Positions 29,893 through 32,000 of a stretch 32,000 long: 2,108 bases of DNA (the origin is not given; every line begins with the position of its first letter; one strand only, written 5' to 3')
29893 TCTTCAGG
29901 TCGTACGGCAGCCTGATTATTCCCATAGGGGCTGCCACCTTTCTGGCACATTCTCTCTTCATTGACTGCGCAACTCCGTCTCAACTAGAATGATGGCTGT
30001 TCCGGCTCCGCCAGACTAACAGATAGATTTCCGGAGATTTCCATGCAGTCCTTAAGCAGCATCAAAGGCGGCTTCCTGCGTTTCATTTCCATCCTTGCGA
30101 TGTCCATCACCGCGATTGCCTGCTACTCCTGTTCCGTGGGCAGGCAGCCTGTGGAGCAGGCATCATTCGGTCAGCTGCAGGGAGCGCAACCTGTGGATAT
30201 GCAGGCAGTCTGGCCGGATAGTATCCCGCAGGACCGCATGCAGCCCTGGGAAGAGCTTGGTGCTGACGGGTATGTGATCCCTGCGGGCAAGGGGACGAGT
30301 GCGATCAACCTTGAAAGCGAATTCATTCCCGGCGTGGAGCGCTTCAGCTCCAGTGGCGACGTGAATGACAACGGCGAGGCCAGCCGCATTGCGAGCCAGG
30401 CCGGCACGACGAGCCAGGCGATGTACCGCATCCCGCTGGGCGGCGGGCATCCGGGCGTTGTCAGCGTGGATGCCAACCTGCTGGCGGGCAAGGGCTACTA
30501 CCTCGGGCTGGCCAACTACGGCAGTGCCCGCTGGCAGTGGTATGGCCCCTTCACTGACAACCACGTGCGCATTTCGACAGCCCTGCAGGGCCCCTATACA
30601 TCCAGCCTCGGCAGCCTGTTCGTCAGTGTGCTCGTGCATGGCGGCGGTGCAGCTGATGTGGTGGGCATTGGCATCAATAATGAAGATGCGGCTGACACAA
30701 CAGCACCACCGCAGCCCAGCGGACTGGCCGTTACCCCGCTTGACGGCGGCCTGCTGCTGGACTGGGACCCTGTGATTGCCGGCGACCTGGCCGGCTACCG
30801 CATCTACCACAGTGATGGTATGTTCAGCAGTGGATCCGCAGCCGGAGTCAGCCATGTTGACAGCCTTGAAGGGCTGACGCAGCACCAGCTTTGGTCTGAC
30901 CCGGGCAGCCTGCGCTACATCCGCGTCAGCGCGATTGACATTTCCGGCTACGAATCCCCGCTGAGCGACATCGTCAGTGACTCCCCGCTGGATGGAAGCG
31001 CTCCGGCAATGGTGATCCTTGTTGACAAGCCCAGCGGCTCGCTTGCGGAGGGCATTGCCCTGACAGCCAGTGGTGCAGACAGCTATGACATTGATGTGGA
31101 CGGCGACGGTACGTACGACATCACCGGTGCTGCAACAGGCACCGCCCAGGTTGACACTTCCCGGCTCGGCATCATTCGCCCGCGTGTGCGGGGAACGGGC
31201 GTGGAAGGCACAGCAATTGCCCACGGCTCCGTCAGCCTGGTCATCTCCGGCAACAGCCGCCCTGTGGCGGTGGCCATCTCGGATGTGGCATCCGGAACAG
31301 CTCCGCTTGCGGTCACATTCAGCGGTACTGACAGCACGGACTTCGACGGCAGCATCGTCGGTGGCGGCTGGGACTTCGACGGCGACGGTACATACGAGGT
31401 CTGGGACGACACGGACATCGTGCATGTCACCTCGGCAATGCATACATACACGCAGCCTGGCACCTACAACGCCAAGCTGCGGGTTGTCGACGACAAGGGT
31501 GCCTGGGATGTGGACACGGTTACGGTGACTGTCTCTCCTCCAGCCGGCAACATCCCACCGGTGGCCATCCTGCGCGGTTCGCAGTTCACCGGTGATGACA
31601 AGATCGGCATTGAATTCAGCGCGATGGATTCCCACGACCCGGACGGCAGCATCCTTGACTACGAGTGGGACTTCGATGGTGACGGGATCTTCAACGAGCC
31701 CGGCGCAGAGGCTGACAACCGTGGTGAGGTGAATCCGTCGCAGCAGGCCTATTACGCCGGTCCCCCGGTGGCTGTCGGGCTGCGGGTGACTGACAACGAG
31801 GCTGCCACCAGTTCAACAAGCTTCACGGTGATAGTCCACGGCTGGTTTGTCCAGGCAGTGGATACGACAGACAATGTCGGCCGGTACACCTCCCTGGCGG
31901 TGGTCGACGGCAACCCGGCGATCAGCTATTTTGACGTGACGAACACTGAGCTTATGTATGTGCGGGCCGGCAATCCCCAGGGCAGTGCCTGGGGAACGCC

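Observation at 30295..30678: A ~130-140-aa N-terminal module shared by six secreted or lipid-anchored proteins with different C-terminal architectures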

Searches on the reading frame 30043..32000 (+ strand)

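Call 14: search_protein_families(library=pfam, proteins=[window:30043-32000:+], max_evalue=0.01)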
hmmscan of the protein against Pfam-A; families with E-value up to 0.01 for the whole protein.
window:30043-32000:+ (652 aa): 4 families
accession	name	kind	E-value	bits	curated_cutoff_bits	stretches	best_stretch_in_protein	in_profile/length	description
PF18911.6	PKD_4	-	1.3e-19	70.4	27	2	404-497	1-85/85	PKD domain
PF00801.26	PKD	-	8.8e-09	35.7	23.5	1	420-489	13-73/80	PKD domain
PF22352.2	K319L-like_PKD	-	1.6e-07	31.6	27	1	423-497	13-84/84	K319L-like, PKD domain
PF20009.4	GEVED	-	0.0042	18.3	24.4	0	543-572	7-37/78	GEVED domain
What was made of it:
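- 30043..32000 (+): PKD-type modular lipoprotein gene, partial (runs off the window end). Order of parts: signal peptide, tether, module, FN3-like region, PKD domains, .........-type repeats. Pfam finds PKD_4 twice (call 14).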

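Call 24: search_protein_families(library=ncbifam, proteins=[window:30043-32000:+], max_evalue=0.01)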
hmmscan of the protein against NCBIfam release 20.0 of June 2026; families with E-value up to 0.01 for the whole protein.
window:30043-32000:+ (652 aa): 0 families
